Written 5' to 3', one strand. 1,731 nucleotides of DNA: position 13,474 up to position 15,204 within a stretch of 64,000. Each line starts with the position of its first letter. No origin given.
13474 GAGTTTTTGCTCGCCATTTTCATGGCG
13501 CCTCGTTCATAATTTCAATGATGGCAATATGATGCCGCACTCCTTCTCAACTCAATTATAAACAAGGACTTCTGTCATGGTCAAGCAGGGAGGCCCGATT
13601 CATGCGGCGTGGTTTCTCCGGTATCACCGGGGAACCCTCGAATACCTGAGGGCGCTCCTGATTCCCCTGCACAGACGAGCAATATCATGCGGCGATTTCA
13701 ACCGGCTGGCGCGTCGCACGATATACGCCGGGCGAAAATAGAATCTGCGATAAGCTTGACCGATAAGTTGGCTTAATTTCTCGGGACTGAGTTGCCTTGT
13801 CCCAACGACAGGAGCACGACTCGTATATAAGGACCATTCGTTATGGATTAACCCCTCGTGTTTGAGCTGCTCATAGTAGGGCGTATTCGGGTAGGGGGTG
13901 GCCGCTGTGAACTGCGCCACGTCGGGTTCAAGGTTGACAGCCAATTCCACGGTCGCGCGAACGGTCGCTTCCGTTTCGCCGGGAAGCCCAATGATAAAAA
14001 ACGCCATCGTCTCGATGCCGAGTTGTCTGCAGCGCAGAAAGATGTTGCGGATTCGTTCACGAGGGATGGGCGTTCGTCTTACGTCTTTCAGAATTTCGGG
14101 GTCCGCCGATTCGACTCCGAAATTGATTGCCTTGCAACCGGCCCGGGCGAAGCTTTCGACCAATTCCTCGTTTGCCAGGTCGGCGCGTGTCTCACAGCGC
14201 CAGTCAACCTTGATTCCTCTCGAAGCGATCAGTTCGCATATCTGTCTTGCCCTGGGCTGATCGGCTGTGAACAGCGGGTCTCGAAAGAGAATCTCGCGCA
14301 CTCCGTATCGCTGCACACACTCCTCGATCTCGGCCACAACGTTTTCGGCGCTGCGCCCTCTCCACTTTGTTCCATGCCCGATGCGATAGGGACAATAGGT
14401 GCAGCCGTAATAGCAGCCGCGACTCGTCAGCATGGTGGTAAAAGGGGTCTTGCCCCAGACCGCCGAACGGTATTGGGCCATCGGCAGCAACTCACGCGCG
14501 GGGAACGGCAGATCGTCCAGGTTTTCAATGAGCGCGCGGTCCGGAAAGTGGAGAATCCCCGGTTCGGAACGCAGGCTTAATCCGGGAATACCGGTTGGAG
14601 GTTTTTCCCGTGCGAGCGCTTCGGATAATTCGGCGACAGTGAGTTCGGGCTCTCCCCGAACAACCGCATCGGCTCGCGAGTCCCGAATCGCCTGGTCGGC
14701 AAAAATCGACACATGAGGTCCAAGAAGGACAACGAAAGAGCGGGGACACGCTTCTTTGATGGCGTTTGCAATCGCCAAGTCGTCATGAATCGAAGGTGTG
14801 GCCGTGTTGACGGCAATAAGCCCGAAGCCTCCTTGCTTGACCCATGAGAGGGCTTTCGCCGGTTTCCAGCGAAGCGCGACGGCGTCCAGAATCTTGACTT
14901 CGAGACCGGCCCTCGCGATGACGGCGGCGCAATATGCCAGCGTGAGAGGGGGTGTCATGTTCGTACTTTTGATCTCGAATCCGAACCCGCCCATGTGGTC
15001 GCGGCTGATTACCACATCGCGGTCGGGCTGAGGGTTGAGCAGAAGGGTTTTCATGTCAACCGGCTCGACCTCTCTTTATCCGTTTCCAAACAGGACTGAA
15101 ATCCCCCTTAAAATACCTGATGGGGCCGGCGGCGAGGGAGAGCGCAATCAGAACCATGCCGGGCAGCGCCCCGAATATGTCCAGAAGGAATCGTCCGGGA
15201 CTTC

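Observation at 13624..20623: Five-gene unit (B12-radical SAM, multi-TM GT2, 863-aa orphan, UPF0104 flippase-like, GtrB/ArnC-like GT2): candidate undescribed membrane-lipid glycosylation pathway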

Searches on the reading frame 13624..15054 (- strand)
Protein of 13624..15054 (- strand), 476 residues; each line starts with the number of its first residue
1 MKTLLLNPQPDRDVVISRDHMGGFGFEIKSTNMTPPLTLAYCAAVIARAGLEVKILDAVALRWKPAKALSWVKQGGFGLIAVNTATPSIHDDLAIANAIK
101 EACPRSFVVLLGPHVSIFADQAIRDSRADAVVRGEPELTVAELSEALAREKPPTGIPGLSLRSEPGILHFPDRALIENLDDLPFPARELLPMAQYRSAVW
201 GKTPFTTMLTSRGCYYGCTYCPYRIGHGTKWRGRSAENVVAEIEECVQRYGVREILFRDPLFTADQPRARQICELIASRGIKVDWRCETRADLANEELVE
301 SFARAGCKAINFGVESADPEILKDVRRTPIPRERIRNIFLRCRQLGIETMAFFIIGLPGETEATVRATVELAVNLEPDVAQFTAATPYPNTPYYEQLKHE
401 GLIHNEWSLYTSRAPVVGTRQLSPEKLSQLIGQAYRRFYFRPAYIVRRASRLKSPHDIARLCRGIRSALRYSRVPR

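Call 4: search_protein_families(library=pfam, proteins=[window:13624-15054:-], max_evalue=0.01)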
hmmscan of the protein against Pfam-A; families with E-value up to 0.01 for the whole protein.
window:13624-15054:- (476 aa): 2 families
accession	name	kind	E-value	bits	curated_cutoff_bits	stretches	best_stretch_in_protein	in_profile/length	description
PF04055.27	Radical_SAM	-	6.9e-25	88.6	29.5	1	209-372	2-166/166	Radical SAM superfamily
PF02310.24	B12-binding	-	1.9e-11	44.3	32.1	1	30-143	8-120/121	B12 binding domain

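Call 5: search_protein_families(library=ncbifam, proteins=[window:13624-15054:-], max_evalue=0.01)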
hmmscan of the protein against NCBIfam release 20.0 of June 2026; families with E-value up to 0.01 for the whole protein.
window:13624-15054:- (476 aa): 36 families (the best 25 are shown)
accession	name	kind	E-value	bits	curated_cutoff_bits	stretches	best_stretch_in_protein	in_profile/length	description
TIGR03471.1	HpnJ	equivalog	3.8e-73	247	577.6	1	36-473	34-468/472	hopanoid biosynthesis associated radical SAM protein HpnJ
NF033070.1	rSAM_AprD4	equivalog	5.6e-50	170.6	500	1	3-429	8-422/456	AprD4 family radical SAM diol-dehydratase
TIGR02026.1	BchE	equivalog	3.3e-46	158.2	481.35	1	25-444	13-433/497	magnesium-protoporphyrin IX monomethyl ester anaerobic oxidative cyclase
NF038361.1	rSAM_Sden_1168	equivalog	1.9e-40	139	575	1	32-441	81-522/560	Sden_1168 family B12-binding radical SAM P-methyltransferase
NF050148.1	rSAM_ApyD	equivalog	3.7e-39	134.7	750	1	92-399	90-395/645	RiPP biosynthesis radical SAM protein ApyD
TIGR04479.1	bcpD_PhpK_rSAM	subfamily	9.2e-34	116.7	600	1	39-398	75-432/504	PhpK family radical SAM P-methyltransferase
TIGR04072.2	rSAM_ladder_B12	equivalog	6.7e-33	114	360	1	91-412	85-387/443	lipid biosynthesis B12-binding/radical SAM protein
TIGR04367.1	HpnR_B12_rSAM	equivalog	1.2e-31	109.8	650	1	36-420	22-395/490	hopanoid C-3 methylase HpnR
TIGR03975.1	rSAM_ocin_1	subfamily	2.6e-29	102.2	281.85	1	93-371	145-426/606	RiPP maturation radical SAM C-methyltransferase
TIGR04385.1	B12_rSAM_cofa1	equivalog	9.9e-28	97.5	450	1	98-371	92-360/438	B12 lower ligand biosynthesis radical SAM protein BzaD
TIGR04014.1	B12_SAM_MJ_0865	equivalog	2.6e-24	85.8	360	1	93-395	55-356/434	methyl-coenzyme M reductase glutamine C-methyltransferase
TIGR04295.1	B12_rSAM_oligo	hypoth_equivalog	7e-24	84.3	400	1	36-396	25-383/422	TIGR04295 family B12-binding domain-containing radical SAM protein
TIGR04013.1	B12_SAM_MJ_1487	hypoth_equivalog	3.8e-22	78.7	251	1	85-395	52-355/382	TIGR04013 family B12-binding domain/radical SAM domain-containing protein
NF040546.1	rSAM_CUAEP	equivalog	2e-20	72.9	500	1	35-362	12-328/468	CUAEP/CCAEP-tail radical SAM (seleno)protein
NF033712.0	B12_rSAM_KedN5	subfamily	5.2e-20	71.2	700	1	94-403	80-397/624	KedN5 family methylcobalamin-dependent radical SAM C-methyltransferase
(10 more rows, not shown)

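Call 48: find_homologous_proteins(query=window:13624-15054:-, max_evalue=1e-40)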
Query window:13624-15054:- (476 aa): 880 proteins with E <= 1e-40 among 8000 candidates; the best 120 are listed.
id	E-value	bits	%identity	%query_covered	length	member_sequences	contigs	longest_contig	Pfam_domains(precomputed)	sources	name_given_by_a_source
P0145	0.0e+0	1090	100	100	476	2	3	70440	PF04055.28,PF02310.25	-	-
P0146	1.0e-242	824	75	100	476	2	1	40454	PF04055.28,PF02310.25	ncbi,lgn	-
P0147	2.6e-237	806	73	100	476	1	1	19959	PF04055.28,PF02310.25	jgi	jgi:radical SAM superfamily enzyme YgiQ (UPF0313 family)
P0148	9.7e-235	798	72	100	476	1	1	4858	PF04055.28,PF02310.25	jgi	jgi:radical SAM superfamily enzyme YgiQ (UPF0313 family)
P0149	1.9e-233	794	71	100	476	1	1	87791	PF04055.28,PF02310.25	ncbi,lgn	ncbi:MAG: radical SAM protein [Candidatus Abyssubacteria bacterium]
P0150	2.9e-231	786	71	100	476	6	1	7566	PF04055.28,PF02310.25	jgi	-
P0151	5.8e-230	782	71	100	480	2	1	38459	PF04055.28,PF02310.25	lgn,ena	-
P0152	4.1e-229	779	71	100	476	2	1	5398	PF04055.28,PF02310.25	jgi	jgi:radical SAM superfamily enzyme YgiQ (UPF0313 family)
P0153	8.8e-228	775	71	100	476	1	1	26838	PF04055.28,PF02310.25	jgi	jgi:radical SAM superfamily enzyme YgiQ (UPF0313 family)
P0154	1.5e-227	774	71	100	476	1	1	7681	PF04055.28,PF02310.25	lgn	-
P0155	2.1e-226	770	70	100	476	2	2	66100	PF04055.28,PF02310.25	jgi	-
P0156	5.3e-226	769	70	100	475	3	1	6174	PF04055.28,PF02310.25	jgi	jgi:radical SAM superfamily enzyme YgiQ (UPF0313 family)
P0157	7.3e-225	765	70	100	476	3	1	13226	PF04055.28,PF02310.25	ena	-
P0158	1.7e-224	764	69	100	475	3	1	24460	PF04055.28,PF02310.25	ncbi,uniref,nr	ncbi:MAG: radical SAM protein [Candidatus Abyssobacteria bacterium SURF_17]|uniref:Radical SAM prote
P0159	1.7e-224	764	70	100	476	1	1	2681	PF04055.28,PF02310.25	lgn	-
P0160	3.0e-223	760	70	99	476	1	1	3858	PF04055.28,PF02310.25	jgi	jgi:radical SAM superfamily enzyme YgiQ (UPF0313 family)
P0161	3.7e-223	760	71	97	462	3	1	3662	PF04055.28,PF02310.25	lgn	-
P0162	1.4e-222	758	69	99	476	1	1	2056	PF04055.28,PF02310.25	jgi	jgi:radical SAM superfamily enzyme YgiQ (UPF0313 family)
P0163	1.8e-222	757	69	100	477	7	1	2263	PF04055.28,PF02310.25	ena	-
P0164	3.0e-222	757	69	100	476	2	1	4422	PF04055.28,PF02310.25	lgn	-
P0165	3.3e-222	757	70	100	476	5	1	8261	PF04055.28,PF02310.25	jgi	jgi:radical SAM superfamily enzyme YgiQ (UPF0313 family)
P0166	5.2e-222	756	69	100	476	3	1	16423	PF04055.28,PF02310.25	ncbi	-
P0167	6.5e-221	752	69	100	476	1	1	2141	PF04055.28,PF02310.25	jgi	jgi:radical SAM superfamily enzyme YgiQ (UPF0313 family)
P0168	7.3e-217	739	67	100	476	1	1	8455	PF04055.28,PF02310.25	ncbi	-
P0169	1.5e-216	738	67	99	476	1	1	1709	PF04055.28,PF02310.25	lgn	-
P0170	4.4e-216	736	66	100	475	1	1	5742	PF04055.28,PF02310.25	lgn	-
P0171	4.0e-215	733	67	99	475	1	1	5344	PF04055.28,PF02310.25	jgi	jgi:radical SAM superfamily enzyme YgiQ (UPF0313 family)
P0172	2.1e-212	724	66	100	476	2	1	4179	PF04055.28,PF02310.25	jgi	jgi:anaerobic magnesium-protoporphyrin IX monomethyl ester cyclase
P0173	1.6e-211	721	66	100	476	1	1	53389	PF04055.28,PF02310.25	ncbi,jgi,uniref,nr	ncbi:MAG: radical SAM protein [Candidatus Abyssobacteria bacterium SURF_5]|uniref:Radical SAM protei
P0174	3.2e-211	720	65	100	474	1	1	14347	PF04055.28,PF02310.25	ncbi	-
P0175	1.9e-191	655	69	86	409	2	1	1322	PF04055.28,PF02310.25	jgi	jgi:radical SAM superfamily enzyme YgiQ (UPF0313 family)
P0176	1.4e-176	606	58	100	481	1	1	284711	PF04055.28,PF02310.25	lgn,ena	-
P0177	2.8e-172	592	57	100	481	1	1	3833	PF04055.28,PF02310.25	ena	-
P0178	7.2e-169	581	56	100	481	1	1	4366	PF04055.28,PF02310.25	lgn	-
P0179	4.0e-166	572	56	99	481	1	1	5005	PF04055.28,PF02310.25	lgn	-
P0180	8.4e-166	571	55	100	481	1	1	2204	PF04055.28,PF02310.25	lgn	-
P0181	6.6e-165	568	54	100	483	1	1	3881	PF04055.28,PF02310.25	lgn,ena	-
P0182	2.1e-163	563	66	78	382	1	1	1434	PF04055.28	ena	-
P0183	2.3e-154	533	50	99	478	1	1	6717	PF04055.28,PF02310.25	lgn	-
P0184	7.1e-154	531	51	99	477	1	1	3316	PF04055.28,PF02310.25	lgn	-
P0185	1.1e-150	521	50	95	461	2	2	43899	PF04055.28,PF02310.25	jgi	jgi:radical SAM superfamily enzyme YgiQ (UPF0313 family)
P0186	6.8e-145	502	73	62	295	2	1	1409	PF04055.28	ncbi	-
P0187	1.1e-135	471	71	60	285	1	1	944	PF04055.28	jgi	jgi:radical SAM superfamily enzyme YgiQ (UPF0313 family)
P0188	4.7e-104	367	40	96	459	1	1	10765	PF04055.28,PF02310.25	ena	-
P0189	1.0e-102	363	42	91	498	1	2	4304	PF04055.28,PF02310.25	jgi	jgi:anaerobic magnesium-protoporphyrin IX monomethyl ester cyclase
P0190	4.5e-102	360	42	95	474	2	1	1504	PF04055.28,PF02310.25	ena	-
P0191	4.8e-101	357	42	95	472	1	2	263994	PF04055.28,PF02310.25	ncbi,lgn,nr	ncbi:MAG: radical SAM protein [Planctomycetes bacterium]|nr:radical SAM protein [Planctomycetota bac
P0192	7.3e-101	356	42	95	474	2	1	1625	PF04055.28,PF02310.25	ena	-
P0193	1.7e-100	355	43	95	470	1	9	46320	PF04055.28,PF02310.25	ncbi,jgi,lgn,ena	-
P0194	1.9e-100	355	40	92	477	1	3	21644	PF04055.28,PF02310.25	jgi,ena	-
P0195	3.0e-100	354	41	95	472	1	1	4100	PF04055.28,PF02310.25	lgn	-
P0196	4.2e-100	354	40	95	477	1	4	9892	PF04055.28,PF02310.25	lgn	-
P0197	4.7e-100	354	40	95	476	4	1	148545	PF04055.28,PF02310.25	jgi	jgi:anaerobic magnesium-protoporphyrin IX monomethyl ester cyclase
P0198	2.7e-99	351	42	95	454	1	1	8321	PF04055.28,PF02310.25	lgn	-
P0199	3.6e-99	351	41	95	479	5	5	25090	PF04055.28,PF02310.25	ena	-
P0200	1.1e-98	349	40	95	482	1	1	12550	PF04055.28,PF02310.25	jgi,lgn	jgi:radical SAM superfamily enzyme YgiQ (UPF0313 family)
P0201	2.0e-98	348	40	95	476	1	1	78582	PF04055.28,PF02310.25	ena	-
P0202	2.8e-98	348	41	94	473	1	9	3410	PF04055.28,PF02310.25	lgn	-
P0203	7.4e-98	347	45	87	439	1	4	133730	PF04055.28,PF02310.25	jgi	-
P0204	8.1e-98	346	41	90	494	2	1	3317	PF04055.28,PF02310.25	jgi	jgi:radical SAM superfamily enzyme YgiQ (UPF0313 family)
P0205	9.0e-98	346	39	95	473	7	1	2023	PF04055.28,PF02310.25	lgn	-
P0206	9.2e-98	346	42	95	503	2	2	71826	PF04055.28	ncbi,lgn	-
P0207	9.5e-98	346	39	95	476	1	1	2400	PF04055.28,PF02310.25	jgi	jgi:radical SAM superfamily enzyme YgiQ (UPF0313 family)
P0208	1.7e-97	345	43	90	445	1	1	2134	PF04055.28,PF02310.25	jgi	jgi:radical SAM superfamily enzyme YgiQ (UPF0313 family)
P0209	1.1e-96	343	39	95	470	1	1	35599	PF04055.28,PF02310.25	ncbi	-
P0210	1.4e-96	342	39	92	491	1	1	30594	PF04055.28,PF02310.25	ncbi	-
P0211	1.4e-96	342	39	93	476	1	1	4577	PF04055.28,PF02310.25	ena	-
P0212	2.8e-96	341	40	96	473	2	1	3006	PF04055.28,PF02310.25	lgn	-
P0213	6.4e-96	340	38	92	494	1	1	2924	PF04055.28,PF02310.25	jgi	jgi:anaerobic magnesium-protoporphyrin IX monomethyl ester cyclase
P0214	6.6e-96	340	39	95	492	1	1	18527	PF04055.28,PF02310.25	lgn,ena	-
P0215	7.1e-96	340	40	95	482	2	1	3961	PF04055.28,PF02310.25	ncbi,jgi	ncbi:MAG: B12-binding domain-containing radical SAM protein [Planctomycetota bacterium]|jgi:radical 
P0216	1.3e-95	339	39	95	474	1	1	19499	PF04055.28,PF02310.25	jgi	-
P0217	1.4e-95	339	40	91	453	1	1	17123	PF04055.28,PF02310.25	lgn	-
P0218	1.8e-95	339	40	96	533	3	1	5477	PF04055.28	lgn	-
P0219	2.0e-95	338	39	95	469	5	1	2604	PF04055.28,PF02310.25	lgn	-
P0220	2.1e-95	338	38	92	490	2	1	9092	PF04055.28,PF02310.25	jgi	-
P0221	2.2e-95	338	39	99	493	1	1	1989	PF04055.28,PF02310.25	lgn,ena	-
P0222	3.5e-95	338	39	96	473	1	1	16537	PF04055.28,PF02310.25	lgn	-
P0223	4.6e-95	337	40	95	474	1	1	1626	PF04055.28,PF02310.25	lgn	-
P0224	5.4e-95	337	39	96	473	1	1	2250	PF04055.28,PF02310.25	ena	-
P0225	6.8e-95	337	40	96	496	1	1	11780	PF04055.28,PF02310.25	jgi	jgi:anaerobic magnesium-protoporphyrin IX monomethyl ester cyclase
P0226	6.8e-95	337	37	100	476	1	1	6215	PF04055.28,PF02310.25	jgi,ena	-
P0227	6.9e-95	337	39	95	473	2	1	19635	PF04055.28,PF02310.25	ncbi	-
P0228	7.6e-95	337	42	95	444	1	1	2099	PF04055.28,PF02310.25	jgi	jgi:anaerobic magnesium-protoporphyrin IX monomethyl ester cyclase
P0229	8.4e-95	336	42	90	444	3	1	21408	PF04055.28,PF02310.25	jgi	jgi:radical SAM superfamily enzyme YgiQ (UPF0313 family)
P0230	1.2e-94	336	39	92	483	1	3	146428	PF04055.28,PF02310.25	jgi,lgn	jgi:radical SAM superfamily enzyme YgiQ (UPF0313 family)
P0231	1.7e-94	335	37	94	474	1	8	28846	PF04055.28,PF02310.25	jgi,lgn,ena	jgi:anaerobic magnesium-protoporphyrin IX monomethyl ester cyclase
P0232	1.8e-94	335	40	98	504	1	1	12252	PF04055.28,PF02310.25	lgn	-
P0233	5.8e-94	334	38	95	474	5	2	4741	PF04055.28,PF02310.25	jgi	jgi:radical SAM superfamily enzyme YgiQ (UPF0313 family)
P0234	8.3e-94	333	40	92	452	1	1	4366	PF04055.28,PF02310.25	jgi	-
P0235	1.8e-93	332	39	94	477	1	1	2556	PF04055.28,PF02310.25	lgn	-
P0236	3.2e-93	331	38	92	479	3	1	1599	PF04055.28,PF02310.25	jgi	jgi:radical SAM superfamily enzyme YgiQ (UPF0313 family)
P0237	3.4e-93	331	39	96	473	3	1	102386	PF04055.28,PF02310.25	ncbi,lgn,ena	-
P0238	4.9e-93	331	39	96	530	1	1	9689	PF04055.28,PF02310.25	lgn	-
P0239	6.0e-93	330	41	88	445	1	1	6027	PF04055.28,PF02310.25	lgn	-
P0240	7.6e-93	330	40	91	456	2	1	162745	PF04055.28,PF02310.25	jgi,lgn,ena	-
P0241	8.4e-93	330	40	89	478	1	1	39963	PF04055.28,PF02310.25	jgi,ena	-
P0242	1.2e-92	329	40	89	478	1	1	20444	PF04055.28,PF02310.25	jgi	-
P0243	1.2e-92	329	40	91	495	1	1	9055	PF04055.28,PF02310.25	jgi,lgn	jgi:anaerobic magnesium-protoporphyrin IX monomethyl ester cyclase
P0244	1.2e-92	329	40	92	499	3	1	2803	PF04055.28,PF02310.25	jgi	jgi:anaerobic magnesium-protoporphyrin IX monomethyl ester cyclase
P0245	1.5e-92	329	37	100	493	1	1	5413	PF04055.28,PF02310.25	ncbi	-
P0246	2.6e-92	328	38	95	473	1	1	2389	PF04055.28,PF02310.25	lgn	-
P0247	3.0e-92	328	41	88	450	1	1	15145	PF04055.28,PF02310.25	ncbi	-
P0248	3.7e-92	328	42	90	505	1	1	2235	PF04055.28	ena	-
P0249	1.7e-91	326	41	91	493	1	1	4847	PF04055.28,PF02310.25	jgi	-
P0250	2.3e-91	325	39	95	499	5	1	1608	PF04055.28,PF02310.25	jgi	jgi:anaerobic magnesium-protoporphyrin IX monomethyl ester cyclase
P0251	2.6e-91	325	40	96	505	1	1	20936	PF04055.28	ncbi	-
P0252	2.8e-91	325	39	89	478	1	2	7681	PF04055.28,PF02310.25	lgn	-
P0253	3.7e-91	324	40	92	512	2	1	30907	PF04055.28,PF02310.25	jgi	jgi:radical SAM superfamily enzyme YgiQ (UPF0313 family)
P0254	4.1e-91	324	38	98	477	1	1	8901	PF04055.28,PF02310.25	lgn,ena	-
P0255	4.1e-91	324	39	94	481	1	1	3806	PF04055.28,PF02310.25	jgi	jgi:radical SAM superfamily enzyme YgiQ (UPF0313 family)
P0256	4.8e-91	324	39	90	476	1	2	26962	PF04055.28,PF02310.25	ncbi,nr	ncbi:hypothetical protein C7293_23865 [filamentous cyanobacterium CCT1]|nr:hypothetical protein C729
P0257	6.7e-91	324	39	96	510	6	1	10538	PF04055.28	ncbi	-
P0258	7.2e-91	323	40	94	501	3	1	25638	PF04055.28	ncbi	ncbi:MAG TPA: B12-binding domain-containing radical SAM protein [Bryobacteraceae bacterium]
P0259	7.3e-91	323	39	95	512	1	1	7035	PF04055.28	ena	-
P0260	1.4e-90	323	39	97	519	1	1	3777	PF04055.28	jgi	jgi:hypothetical protein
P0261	2.1e-90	322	38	92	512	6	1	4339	PF04055.28,PF02310.25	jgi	jgi:anaerobic magnesium-protoporphyrin IX monomethyl ester cyclase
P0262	2.1e-90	322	39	95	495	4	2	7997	PF04055.28,PF02310.25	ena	-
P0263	2.1e-90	322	39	95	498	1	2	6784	PF04055.28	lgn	-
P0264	2.6e-90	322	38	89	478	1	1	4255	PF04055.28,PF02310.25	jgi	-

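Call 49: find_encoding_contigs(protein=P0176, flank=10000, max_places=1)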
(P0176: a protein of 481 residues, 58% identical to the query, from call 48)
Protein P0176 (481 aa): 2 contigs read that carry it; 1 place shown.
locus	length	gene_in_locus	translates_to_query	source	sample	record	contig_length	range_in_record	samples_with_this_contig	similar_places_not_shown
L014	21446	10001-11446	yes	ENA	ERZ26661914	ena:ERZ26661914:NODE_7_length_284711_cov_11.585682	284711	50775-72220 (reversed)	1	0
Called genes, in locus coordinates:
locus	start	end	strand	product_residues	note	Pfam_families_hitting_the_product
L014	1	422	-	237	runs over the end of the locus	PF00072:Response_reg, PF00512:HisKA (weak)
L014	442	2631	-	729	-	PF07494:Reg_prop (faint), PF24684:Vgb_lyase (weak)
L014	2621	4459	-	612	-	PF05580:Peptidase_S55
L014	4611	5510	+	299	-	PF13641:Glyco_tranf_2_3, PF00535:Glycos_transf_2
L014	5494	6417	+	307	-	PF03706:LPG_synthase_TM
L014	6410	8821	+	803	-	-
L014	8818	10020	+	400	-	PF13506:Glyco_transf_21, PF00535:Glycos_transf_2, PF13641:Glyco_tranf_2_3, PF13632:Glyco_trans_2_3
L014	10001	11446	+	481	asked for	PF02310:B12-binding, PF04055:Radical_SAM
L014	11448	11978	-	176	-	PF00903:Glyoxalase, PF13468:Glyoxalase_3, PF13669:Glyoxalase_4, PF18029:Glyoxalase_6 (weak)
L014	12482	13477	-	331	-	PF01075:Glyco_transf_9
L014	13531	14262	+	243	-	PF13489:Methyltransf_23, PF00398:RrnaAD (weak), PF03848:TehB (weak), PF05175:MTS (weak), PF13649:Methyltransf_25, PF13847:Methyltransf_31, PF08241:Methyltransf_11, PF08242:Methyltransf_12, +1 more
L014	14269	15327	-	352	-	PF00437:T2SSE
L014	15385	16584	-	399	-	PF00437:T2SSE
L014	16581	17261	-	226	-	PF21948:LplA-B_cat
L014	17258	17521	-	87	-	PF00462:Glutaredoxin (weak), PF05768:Glrx-like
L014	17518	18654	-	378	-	PF04015:DUF362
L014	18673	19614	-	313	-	PF01040:UbiA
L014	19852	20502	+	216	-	-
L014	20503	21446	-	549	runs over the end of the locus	PF13231:PMT_2 (weak)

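Call 50: find_encoding_contigs(protein=P0185, flank=10000, max_places=1)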
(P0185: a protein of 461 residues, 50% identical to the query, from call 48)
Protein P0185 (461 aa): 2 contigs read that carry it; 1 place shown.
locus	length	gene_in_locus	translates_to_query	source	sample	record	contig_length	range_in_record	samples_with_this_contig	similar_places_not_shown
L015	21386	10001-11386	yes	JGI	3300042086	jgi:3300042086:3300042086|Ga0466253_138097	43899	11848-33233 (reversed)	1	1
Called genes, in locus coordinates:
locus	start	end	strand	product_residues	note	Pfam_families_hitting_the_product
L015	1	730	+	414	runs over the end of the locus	PF00733:Asn_synthase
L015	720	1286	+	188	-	PF01841:Transglut_core (faint)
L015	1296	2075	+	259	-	PF00483:NTP_transferase, PF12804:NTP_transf_3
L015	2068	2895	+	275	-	PF01066:CDP-OH_P_transf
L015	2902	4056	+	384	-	PF20706:GT4-conflict (weak), PF00534:Glycos_transf_1, PF13692:Glyco_trans_1_4, PF13524:Glyco_trans_1_2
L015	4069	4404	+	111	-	PF13641:Glyco_tranf_2_3 (weak), PF00535:Glycos_transf_2, PF10111:Glyco_tranf_2_2 (weak)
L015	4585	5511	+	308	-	PF01073:3Beta_HSD, PF01370:Epimerase, PF02719:Polysacc_synt_2, PF04321:RmlD_sub_bind, PF16363:GDP_Man_Dehyd, PF07993:NAD_binding_4 (weak)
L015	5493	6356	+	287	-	PF00535:Glycos_transf_2, PF13641:Glyco_tranf_2_3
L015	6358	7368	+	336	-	PF00535:Glycos_transf_2, PF10111:Glyco_tranf_2_2, PF13632:Glyco_trans_2_3 (weak)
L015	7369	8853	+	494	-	PF02310:B12-binding, PF04055:Radical_SAM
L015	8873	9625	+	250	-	PF01209:Ubie_methyltran, PF13489:Methyltransf_23, PF02353:CMAS, PF05175:MTS, PF06325:PrmA, PF13847:Methyltransf_31, PF08241:Methyltransf_11, PF08242:Methyltransf_12, +3 more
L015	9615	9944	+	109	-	-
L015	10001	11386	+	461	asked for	PF02310:B12-binding, PF04055:Radical_SAM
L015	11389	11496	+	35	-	-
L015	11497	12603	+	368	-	PF04015:DUF362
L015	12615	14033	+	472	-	PF02310:B12-binding, PF04055:Radical_SAM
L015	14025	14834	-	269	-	PF03706:LPG_synthase_TM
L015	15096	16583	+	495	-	PF13231:PMT_2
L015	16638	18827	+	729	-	PF09971:DUF2206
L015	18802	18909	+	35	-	-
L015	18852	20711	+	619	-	PF13522:GATase_6, PF13537:GATase_7, PF12481:DUF3700 (weak), PF00733:Asn_synthase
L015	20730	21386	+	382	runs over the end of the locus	PF13439:Glyco_transf_4, PF13477:Glyco_trans_4_2 (weak), PF20706:GT4-conflict, PF00534:Glycos_transf_1, PF13692:Glyco_trans_1_4, PF13524:Glyco_trans_1_2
